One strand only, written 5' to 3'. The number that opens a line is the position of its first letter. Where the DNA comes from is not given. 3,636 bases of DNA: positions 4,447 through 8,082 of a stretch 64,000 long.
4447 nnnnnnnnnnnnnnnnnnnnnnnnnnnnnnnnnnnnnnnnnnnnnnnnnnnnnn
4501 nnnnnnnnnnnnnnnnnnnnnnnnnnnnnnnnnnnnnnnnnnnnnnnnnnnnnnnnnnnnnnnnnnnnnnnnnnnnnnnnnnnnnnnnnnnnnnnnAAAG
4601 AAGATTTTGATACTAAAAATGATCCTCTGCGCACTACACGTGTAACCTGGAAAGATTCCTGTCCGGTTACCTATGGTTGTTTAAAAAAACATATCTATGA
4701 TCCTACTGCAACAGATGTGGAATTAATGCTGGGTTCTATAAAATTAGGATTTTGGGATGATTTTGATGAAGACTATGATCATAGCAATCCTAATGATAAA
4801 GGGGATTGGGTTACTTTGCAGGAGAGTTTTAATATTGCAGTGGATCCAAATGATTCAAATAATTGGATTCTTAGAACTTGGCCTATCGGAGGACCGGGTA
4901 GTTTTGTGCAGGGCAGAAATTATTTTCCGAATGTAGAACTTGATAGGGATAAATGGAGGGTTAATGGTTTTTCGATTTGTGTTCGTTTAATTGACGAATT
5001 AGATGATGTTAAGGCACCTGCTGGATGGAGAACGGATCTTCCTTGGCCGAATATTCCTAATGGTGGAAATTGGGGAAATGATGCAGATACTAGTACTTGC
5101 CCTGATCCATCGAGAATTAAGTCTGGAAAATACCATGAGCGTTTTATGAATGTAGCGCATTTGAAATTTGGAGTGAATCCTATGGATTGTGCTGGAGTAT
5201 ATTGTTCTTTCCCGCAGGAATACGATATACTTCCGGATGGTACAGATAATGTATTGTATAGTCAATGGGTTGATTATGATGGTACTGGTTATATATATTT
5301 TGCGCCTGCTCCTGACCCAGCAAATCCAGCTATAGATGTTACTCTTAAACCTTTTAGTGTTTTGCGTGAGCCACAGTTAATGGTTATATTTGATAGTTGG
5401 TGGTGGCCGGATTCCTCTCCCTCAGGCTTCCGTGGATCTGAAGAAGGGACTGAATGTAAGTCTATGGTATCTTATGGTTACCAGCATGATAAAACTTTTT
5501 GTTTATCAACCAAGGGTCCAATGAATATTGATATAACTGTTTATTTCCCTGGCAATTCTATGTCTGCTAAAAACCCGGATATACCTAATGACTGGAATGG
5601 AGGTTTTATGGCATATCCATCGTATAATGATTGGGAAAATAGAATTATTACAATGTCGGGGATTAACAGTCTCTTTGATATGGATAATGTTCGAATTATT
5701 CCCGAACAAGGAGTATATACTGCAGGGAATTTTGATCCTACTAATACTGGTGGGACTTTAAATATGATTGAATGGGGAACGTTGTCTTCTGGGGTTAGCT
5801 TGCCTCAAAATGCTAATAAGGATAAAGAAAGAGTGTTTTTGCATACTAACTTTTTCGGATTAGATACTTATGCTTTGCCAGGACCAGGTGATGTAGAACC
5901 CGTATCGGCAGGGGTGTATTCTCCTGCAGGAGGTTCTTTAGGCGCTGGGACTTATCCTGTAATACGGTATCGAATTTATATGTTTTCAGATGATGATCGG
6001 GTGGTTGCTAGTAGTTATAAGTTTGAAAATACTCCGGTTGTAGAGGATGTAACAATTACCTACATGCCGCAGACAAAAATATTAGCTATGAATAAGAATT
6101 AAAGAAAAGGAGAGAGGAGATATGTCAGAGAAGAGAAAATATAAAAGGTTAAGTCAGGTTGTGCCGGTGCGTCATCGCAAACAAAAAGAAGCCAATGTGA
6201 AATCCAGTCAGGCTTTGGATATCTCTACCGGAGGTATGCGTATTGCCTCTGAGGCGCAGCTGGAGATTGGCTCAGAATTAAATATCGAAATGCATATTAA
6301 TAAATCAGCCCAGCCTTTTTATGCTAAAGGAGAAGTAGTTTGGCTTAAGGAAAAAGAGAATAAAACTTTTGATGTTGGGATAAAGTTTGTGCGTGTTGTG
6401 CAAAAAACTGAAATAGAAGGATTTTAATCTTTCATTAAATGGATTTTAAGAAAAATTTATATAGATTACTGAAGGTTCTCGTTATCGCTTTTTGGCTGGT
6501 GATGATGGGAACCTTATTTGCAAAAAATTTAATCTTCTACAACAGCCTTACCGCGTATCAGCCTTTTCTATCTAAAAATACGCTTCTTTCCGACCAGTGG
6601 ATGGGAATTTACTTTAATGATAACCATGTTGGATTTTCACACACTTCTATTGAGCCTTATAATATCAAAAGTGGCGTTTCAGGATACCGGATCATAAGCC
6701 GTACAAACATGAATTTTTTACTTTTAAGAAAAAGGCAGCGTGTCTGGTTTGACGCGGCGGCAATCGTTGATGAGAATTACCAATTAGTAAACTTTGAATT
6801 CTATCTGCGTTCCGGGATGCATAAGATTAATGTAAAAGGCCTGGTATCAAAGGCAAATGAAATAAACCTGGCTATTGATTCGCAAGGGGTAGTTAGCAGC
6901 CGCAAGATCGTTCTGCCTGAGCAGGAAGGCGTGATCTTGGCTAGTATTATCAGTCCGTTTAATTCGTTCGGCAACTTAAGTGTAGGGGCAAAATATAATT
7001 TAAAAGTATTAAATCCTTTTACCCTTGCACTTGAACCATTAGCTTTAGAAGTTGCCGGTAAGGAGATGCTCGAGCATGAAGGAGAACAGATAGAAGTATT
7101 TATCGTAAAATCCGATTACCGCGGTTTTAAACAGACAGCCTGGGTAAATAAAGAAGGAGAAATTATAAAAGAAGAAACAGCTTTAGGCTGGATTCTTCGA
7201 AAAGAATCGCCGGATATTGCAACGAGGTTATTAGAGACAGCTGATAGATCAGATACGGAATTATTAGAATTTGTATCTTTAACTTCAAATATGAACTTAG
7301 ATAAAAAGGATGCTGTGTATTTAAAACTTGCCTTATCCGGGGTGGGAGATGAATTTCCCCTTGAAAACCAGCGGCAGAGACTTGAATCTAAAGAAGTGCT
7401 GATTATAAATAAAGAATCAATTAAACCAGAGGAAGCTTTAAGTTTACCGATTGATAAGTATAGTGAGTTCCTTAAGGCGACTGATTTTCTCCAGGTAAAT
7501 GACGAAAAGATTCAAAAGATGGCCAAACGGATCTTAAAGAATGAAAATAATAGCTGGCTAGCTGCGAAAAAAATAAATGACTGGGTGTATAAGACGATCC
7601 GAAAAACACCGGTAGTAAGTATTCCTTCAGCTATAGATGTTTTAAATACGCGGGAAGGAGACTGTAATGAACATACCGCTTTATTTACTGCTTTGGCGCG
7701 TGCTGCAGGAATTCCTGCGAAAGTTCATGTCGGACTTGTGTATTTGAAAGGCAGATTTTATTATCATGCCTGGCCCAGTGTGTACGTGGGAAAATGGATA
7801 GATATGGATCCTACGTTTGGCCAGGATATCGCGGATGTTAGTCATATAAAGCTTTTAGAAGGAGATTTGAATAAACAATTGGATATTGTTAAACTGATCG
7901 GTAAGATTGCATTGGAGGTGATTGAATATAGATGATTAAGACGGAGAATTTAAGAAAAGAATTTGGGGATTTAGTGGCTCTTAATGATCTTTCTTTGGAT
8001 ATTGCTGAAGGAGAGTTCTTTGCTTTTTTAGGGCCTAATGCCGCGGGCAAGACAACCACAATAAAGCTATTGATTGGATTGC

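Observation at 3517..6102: A giant (861 aa) GspK/PilX-like minor pseudopilin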

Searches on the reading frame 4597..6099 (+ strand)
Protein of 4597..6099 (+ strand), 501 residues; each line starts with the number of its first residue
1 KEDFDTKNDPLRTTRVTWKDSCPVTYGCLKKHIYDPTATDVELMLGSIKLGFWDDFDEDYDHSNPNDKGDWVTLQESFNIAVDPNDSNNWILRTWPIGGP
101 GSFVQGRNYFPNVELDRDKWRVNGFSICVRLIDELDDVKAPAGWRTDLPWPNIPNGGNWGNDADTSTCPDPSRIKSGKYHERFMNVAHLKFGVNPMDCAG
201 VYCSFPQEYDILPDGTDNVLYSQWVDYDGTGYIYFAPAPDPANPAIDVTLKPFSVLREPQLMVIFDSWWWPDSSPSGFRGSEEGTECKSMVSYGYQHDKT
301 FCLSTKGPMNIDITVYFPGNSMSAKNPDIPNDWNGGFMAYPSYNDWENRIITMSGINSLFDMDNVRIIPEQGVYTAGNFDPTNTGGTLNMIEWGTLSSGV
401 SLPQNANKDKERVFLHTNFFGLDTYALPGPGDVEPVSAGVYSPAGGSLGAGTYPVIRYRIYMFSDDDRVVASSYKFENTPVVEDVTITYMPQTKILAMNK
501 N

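Call 35: search_solved_structures(query=A2, max_evalue=10, show_alignments=2)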
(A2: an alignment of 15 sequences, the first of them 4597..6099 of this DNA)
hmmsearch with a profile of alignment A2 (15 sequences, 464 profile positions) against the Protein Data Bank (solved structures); distinct sequences matched with E-value up to 10: 0.

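Call 45: predict_structure(alignment_id=A2)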
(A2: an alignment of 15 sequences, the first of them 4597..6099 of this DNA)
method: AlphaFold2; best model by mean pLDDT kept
length: 501 residues; sequences in the alignment: 15
mean_pLDDT: 71.5   pTM: 0.79
mean pLDDT of the five models: 71.5, 58.7, 53.5, 45.1, 41.5
residues with pLDDT >= 90: 72; 70-90: 241; 50-70: 102; < 50: 86
segments of 3 or more residues with pLDDT < 50: 152-165, 171-183, 210-218, 237-250, 267-283, 328-344
pLDDT, mean of each block of 10 residues (from residue 1): 64 84 87 86 88 89 86 89 88 89 76 88 91 82 66 40 47 39 66 68 65 46 54 48 40 63 58 38 64 85 80 89 70 38 60 83 93 85 62 83 79 82 78 70 75 79 76 74 85 62 46
secondary structure, 60 per line:
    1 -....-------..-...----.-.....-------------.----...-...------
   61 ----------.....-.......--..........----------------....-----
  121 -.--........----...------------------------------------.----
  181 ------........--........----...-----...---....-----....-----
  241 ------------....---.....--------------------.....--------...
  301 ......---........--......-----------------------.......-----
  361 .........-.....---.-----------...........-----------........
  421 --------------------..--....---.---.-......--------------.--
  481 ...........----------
elements in order: H2-5 E16-18 H26-29 E48-50 E52-54 E71-75 E77-83 E86-95 E112-115 E125-132 E187-194 E197-204 E209-211 E217-219 E223-226 E232-235 H253-256 E260-264 E285-289 E298-306 E310-317 E320-325 E349-355 E361-369 E371-375 E391-401 E413-417 E445-448 E458-463 E481-491
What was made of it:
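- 4597..6099 (+): C-terminal beta-rich module (residues 361-861). It is specific to this family, has a weak ConA-like lectin/glucanase fold similarity, and has a variable, indel-rich centre (residues ~521-720). AF2, pLDDT 71.5, pTM 0.79 (call 45).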

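Call 49: fold_search(model_id=the predicted structure, library=pdb)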
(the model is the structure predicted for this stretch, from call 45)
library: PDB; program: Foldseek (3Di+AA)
matches with E <= 10: 660; with E <= 0.001: 14
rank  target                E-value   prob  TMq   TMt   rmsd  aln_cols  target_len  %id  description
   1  5a58_A                9.4e-05  0.82  0.15  0.07  23.4       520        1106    7  The structure of GH101 D764N mutant from Streptococcus pneumoniae TIGR4 in complex with serinyl T-antigen (released 2015-09-02)
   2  2duq_A                1.0e-04  1.00  0.24  0.45  11.6       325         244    7  Crystal structure of VIP36 exoplasmic/lumenal domain, Ca2+/Man-bound form (released 2007-07-24)
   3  5a56_A                1.1e-04  0.80  0.15  0.07  23.4       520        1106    7  The structure of GH101 from Streptococcus pneumoniae TIGR4 in complex with 1-O-methyl-T-antigen (released 2015-09-02)
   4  5a55                  1.2e-04  0.87  0.16  0.08  22.9       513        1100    7  The native structure of GH101 from Streptococcus pneumoniae TIGR4 (released 2015-09-02)
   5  2dur_A                1.4e-04  1.00  0.24  0.43  11.6       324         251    7  Crystal structure of VIP36 exoplasmic/lumenal domain, Ca2+/Man2-bound form (released 2007-07-24)
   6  1qnw_B                1.4e-04  1.00  0.22  0.43  13.1       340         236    8  lectin II from Ulex europaeus (released 1999-11-23)
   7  5a59_A                1.4e-04  0.80  0.15  0.07  23.0       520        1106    7  The structure of GH101 E796Q mutant from Streptococcus pneumoniae TIGR4 in complex with T-antigen (released 2015-09-02)
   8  1qnw_A                1.6e-04  1.00  0.22  0.43  13.0       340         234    8  lectin II from Ulex europaeus (released 1999-11-23)
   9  2duo_A                2.1e-04  1.00  0.24  0.43  11.7       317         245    7  Crystal structure of VIP36 exoplasmic/lumenal domain, Ca2+-bound form (released 2007-07-24)
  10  5hcb_A                2.2e-04  1.00  0.22  0.36  12.2       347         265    9  Globular Domain of the Entamoeba histolytica calreticulin in complex with glucose (released 2016-08-31)
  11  5a57                  2.5e-04  0.72  0.14  0.07  23.6       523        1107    8  The structure of GH101 from Streptococcus pneumoniae TIGR4 in complex with PUGT (released 2015-09-02)
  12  9qc8_B                4.4e-04  0.98  0.22  0.11  19.7       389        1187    7  BoNT-NTNH-HA70 complex from Clostridium botulinum Serotype B1 (released 2025-09-10)
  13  2duq_B                8.0e-04  1.00  0.23  0.43  11.9       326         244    7  Crystal structure of VIP36 exoplasmic/lumenal domain, Ca2+/Man-bound form (released 2007-07-24)
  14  2e6v_A                8.5e-04  1.00  0.24  0.44  10.8       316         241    6  Crystal structure of VIP36 exoplasmic/lumenal domain, Ca2+/Man3GlcNAc-bound form (released 2007-07-24)
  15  2e6v_E                1.2e-03  1.00  0.23  0.45  11.6       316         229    7  Crystal structure of VIP36 exoplasmic/lumenal domain, Ca2+/Man3GlcNAc-bound form (released 2007-07-24)
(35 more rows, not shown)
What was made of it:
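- On ConA-like lectin/glucanase superfamily (for the C-module): Foldseek E ~1e-4, probability up to 1.0, but TM 0.43-0.48 and rmsd 9-13 A, with about 86 residues at pLDDT <50 (calls 45, 49).
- The lectin and pseudo-glucanase hits score as well as the enzymes do (call 49).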

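Call 63: search_protein_representatives(alignment_id=A2)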
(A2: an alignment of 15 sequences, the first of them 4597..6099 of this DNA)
Query: 15 sequences, 464 profile positions. Proteins with E-value up to 0.001 (for the whole library): 150; up to 1e-10: 108; up to 1e-30: 23. The best 150 are listed.
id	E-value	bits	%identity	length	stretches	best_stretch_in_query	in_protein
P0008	2.1e-174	597.2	-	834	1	2-464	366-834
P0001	3.1e-171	586.8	-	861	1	1-464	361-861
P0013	3.3e-150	517.5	-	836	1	1-463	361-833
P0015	2.7e-146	504.6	-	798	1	1-463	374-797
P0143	8.7e-133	460.0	-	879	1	1-462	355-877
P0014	3.0e-123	428.6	-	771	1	2-464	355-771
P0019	2.5e-117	409.1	-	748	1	1-463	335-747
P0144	3.5e-96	339.3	-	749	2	10-388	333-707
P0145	1.1e-93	331.2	-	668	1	10-462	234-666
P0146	1.2e-69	251.9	-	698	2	1-377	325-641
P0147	1.0e-67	245.5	-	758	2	10-369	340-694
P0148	1.2e-65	238.6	-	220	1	247-463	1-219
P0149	2.2e-59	218.0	-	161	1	316-463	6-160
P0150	8.4e-56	206.2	-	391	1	1-320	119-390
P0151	1.5e-42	162.5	-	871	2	10-149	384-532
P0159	4.5e-31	124.7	-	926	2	291-463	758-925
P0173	4.9e-27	111.4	-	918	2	268-461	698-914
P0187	1.3e-22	96.8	-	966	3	4-75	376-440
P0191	4.2e-21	91.8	-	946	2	253-463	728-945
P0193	1.3e-20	90.2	-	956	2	9-127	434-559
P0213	7.9e-16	74.4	-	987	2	311-461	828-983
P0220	2.3e-14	69.6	-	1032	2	307-456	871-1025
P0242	1.2e-10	57.4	-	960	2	326-461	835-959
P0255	1.4e-08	50.5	-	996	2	326-460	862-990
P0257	4.5e-08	48.9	-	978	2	7-70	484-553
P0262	1.2e-07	47.5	-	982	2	8-58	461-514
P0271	1.9e-05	40.2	-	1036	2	330-454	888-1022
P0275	5.8e-05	38.6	-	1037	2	330-460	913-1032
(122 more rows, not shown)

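Call 65: search_protein_families(library=pfam, proteins=[P0242, P0255, P0257, P0262, P0271, P0275, P0151, P0193, P0220], max_evalue=0.01)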
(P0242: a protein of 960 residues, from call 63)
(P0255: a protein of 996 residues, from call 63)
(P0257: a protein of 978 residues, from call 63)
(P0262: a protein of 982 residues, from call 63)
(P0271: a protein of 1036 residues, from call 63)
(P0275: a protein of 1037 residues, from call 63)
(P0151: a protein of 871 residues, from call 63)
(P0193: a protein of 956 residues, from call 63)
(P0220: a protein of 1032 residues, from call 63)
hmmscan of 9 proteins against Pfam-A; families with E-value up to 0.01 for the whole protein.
P0242 (960 aa): 1 family
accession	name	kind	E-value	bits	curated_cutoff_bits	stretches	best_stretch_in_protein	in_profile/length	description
PF07691.17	PA14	-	3.3e-08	33.9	24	1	310-379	63-141/147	PA14 domain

P0255 (996 aa): 1 family
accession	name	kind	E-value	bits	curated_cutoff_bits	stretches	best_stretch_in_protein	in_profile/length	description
PF07691.17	PA14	-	1.1e-09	38.7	24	1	281-372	40-137/147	PA14 domain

P0257 (978 aa): 1 family
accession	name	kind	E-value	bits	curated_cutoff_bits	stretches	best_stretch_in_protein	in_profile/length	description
PF07691.17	PA14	-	2e-08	34.6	24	1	285-390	39-143/147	PA14 domain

P0262 (982 aa): 2 families
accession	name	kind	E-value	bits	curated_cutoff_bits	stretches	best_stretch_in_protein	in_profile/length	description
PF07691.17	PA14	-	8.2e-05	22.9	24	1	284-378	43-134/147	PA14 domain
PF14341.11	PilX_N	-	0.0052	17.2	25.5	1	8-57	1-50/51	PilX N-terminal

P0271 (1036 aa): 3 families
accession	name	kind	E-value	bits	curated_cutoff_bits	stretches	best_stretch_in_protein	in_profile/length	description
PF12836.13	HHH_3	-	3.5e-05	24.3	27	1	192-234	25-65/65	Helix-hairpin-helix motif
PF21687.3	T2SSK_1st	-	0.00087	20.4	26.2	1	207-236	76-105/107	Type II secretion system (T2SS), protein K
PF01839.29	FG-GAP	-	0.009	16.3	22.1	0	599-620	3-24/37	FG-GAP repeat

P0275 (1037 aa): 2 families
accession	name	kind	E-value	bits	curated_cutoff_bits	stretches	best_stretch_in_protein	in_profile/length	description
PF07691.17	PA14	-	8.2e-06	26.1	24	1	284-383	42-143/147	PA14 domain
PF14341.11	PilX_N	-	0.0049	17.3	25.5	1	8-57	1-50/51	PilX N-terminal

P0151 (871 aa): 1 family
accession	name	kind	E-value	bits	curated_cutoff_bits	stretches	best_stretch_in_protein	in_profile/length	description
PF00684.25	DnaJ_CXXCXGXG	-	0.0016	19.1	32.7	1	236-265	36-65/65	DnaJ central domain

P0193 (956 aa): 2 families
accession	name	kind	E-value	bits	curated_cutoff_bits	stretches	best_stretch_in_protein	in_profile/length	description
PF12836.13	HHH_3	-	4.6e-06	27.1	27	1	167-230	6-65/65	Helix-hairpin-helix motif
PF03934.19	T2SSK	-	5.1e-05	24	24.2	1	317-366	1-49/63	Type II secretion system (T2SS), protein K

P0220 (1032 aa): 1 family
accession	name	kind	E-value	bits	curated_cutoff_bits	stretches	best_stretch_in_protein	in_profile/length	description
PF03934.19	T2SSK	-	0.00088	20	24.2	0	253-284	1-28/63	Type II secretion system (T2SS), protein K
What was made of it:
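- Relatives carry PA14 domains above the Pfam cutoff (call 65). PA14 and lectin-like modules point to ligand binding at a surface (calls 49, 65).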

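Call 74: list_cluster_members(proteins=[P0159, P0173, P0187, P0191, P0193, P0213, P0220, P0242, P0271, P0275])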
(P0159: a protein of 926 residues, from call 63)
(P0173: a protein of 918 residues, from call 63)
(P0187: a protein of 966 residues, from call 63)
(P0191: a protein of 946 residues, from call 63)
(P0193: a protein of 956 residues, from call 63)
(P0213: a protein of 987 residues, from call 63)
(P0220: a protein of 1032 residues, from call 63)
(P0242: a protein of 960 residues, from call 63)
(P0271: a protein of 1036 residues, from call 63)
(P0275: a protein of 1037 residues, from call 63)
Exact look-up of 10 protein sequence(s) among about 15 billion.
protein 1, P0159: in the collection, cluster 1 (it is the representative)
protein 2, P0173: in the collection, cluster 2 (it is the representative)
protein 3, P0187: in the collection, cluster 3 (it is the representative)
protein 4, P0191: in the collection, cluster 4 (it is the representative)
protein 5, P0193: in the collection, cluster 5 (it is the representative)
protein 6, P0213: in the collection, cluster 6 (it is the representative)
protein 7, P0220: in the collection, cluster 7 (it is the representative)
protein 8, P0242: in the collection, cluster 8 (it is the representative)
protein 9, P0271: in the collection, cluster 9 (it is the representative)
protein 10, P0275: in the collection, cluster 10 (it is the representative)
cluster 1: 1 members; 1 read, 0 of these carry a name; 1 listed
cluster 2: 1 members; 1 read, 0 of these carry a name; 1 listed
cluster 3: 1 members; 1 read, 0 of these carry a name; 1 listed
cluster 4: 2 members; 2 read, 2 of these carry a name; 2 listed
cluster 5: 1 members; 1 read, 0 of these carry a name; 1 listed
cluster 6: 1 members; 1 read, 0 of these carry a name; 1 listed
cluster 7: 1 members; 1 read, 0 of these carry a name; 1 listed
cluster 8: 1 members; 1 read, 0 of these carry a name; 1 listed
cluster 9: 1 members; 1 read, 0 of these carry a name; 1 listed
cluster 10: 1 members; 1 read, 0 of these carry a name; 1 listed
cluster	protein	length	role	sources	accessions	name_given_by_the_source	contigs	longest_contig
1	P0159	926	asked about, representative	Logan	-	-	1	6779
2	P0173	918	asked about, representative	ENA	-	-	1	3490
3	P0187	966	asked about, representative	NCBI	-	-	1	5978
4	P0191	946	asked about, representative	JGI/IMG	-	hypothetical protein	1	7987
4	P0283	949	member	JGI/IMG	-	hypothetical protein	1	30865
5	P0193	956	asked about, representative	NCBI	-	-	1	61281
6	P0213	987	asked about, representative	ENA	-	-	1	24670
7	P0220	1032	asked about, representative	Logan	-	-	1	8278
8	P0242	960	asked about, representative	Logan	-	-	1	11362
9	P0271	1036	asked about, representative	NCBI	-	-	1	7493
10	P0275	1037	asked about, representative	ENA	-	-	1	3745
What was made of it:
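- Tried and rejected: Cluster look-up of ten distant family members returned no organism names (call 74).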

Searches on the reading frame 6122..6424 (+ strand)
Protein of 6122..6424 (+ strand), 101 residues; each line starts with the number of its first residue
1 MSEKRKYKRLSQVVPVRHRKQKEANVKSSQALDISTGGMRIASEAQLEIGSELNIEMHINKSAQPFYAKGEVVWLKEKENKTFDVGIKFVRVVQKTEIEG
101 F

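Call 4: search_protein_families(library=pfam, proteins=[window:6122-6424:+], max_evalue=0.1)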
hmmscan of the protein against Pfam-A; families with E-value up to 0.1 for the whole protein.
window:6122-6424:+ (101 aa): 2 families
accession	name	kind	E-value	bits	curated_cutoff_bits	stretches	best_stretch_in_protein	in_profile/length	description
PF07238.19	PilZ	-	1.3e-14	54.8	22.5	1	3-92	1-88/102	PilZ domain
PF24123.1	Myosin_VII_N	-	0.015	15.8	27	1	69-87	2-20/53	Myosin VII N-terminal beta barrel domain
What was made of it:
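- On PilZ c-di-GMP receptor (for the neighbour at 6122..6427): Pfam 54.8 bits against a cutoff of 22.5 (call 4).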

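Call 5: search_protein_families(library=ncbifam, proteins=[window:6122-6424:+], max_evalue=0.1)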
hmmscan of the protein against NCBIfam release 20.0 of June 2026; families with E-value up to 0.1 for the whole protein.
window:6122-6424:+ (101 aa): 3 families
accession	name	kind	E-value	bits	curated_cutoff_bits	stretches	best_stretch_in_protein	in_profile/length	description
TIGR02266.1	gmx_TIGR02266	paralog_domain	1.1e-11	44.8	68.7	1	12-94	4-85/96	TIGR02266 family protein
NF008558.0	PRK11498.1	equivalog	0.049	11.5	992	1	5-98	696-783/872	UDP-forming cellulose synthase catalytic subunit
NF045517.1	halo_surf_dom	domain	0.064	13.4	40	0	40-97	13-67/88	BGTF surface domain-containing protein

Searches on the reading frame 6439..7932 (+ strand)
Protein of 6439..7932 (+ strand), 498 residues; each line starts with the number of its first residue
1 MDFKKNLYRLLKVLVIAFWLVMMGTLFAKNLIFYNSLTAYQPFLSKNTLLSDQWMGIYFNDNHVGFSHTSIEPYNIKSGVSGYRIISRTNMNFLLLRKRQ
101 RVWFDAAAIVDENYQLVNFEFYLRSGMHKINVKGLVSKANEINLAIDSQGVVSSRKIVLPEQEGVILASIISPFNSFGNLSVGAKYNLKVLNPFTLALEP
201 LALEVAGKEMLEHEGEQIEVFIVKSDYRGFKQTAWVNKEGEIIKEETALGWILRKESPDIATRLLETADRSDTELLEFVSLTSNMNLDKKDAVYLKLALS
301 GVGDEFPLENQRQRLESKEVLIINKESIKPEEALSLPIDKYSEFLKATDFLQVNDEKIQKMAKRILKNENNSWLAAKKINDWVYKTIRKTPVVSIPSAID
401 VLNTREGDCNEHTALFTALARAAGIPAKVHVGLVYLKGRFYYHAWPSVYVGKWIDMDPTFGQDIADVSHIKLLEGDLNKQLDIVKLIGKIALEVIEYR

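Call 4: search_protein_families(library=pfam, proteins=[window:6439-7932:+], max_evalue=0.1)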
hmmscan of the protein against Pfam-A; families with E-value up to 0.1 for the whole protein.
window:6439-7932:+ (498 aa): 2 families
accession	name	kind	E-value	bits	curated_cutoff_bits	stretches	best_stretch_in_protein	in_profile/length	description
PF01841.26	Transglut_core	-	5.5e-20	72.1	23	1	360-458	2-108/108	Transglutaminase-like superfamily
PF13471.12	Transglut_core3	-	0.00013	22.3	26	1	406-446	55-95/117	Transglutaminase-like superfamily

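Call 5: search_protein_families(library=ncbifam, proteins=[window:6439-7932:+], max_evalue=0.1)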
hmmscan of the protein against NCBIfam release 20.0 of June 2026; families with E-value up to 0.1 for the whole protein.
window:6439-7932:+ (498 aa): 1 family
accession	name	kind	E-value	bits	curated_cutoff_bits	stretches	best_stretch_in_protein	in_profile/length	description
NF033537.1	lasso_biosyn_B2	equivalog_domain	0.053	13.9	33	0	392-445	56-108/132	lasso peptide biosynthesis B2 protein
